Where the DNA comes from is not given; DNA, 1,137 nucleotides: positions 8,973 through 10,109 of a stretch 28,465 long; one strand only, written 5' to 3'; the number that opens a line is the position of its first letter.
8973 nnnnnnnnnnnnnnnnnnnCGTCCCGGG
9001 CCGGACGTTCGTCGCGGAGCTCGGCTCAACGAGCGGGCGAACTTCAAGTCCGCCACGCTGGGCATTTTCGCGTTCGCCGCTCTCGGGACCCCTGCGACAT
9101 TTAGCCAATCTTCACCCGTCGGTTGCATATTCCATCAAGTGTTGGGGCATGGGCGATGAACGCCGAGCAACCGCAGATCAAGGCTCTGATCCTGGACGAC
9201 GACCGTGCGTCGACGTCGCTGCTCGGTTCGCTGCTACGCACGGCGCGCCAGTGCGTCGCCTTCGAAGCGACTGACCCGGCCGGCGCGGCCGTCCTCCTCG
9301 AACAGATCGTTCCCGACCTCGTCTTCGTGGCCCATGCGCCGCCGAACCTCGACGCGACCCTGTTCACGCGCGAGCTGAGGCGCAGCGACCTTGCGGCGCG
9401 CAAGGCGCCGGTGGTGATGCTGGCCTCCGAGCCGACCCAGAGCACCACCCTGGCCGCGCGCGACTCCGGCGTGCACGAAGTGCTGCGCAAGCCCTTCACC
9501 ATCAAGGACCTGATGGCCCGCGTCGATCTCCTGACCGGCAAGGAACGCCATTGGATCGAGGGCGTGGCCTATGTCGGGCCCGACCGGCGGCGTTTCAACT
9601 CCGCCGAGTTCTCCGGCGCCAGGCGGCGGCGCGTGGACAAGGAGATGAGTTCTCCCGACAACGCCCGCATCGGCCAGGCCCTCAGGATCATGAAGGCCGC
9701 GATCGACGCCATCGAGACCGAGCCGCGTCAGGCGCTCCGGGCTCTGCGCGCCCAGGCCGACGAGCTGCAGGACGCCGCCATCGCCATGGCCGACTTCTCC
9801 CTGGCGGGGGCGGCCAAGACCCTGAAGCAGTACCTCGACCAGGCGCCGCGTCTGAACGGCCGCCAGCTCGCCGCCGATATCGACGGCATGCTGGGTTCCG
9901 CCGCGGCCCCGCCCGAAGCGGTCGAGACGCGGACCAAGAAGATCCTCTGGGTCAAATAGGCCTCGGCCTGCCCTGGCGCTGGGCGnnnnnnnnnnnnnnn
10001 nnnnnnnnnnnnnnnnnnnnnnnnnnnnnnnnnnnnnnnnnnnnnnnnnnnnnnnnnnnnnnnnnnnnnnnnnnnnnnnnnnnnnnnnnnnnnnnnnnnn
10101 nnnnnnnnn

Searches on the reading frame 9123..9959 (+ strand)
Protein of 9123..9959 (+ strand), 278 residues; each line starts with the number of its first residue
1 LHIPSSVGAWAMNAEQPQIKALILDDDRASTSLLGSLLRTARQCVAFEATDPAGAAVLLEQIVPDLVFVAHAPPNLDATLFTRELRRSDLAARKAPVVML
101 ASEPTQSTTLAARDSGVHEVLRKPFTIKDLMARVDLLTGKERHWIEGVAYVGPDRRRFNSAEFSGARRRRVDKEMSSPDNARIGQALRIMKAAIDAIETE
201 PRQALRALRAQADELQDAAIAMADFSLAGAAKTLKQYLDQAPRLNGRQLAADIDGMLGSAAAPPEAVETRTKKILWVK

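Call 12: search_protein_families(library=pfam, proteins=[window:9123-9959:+], max_evalue=0.001)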
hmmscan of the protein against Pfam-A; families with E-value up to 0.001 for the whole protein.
window:9123-9959:+ (278 aa): 1 family
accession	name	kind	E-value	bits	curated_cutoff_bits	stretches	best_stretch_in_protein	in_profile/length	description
PF00072.30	Response_reg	-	5.4e-12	46.3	30.2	1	22-134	2-110/111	Response regulator receiver domain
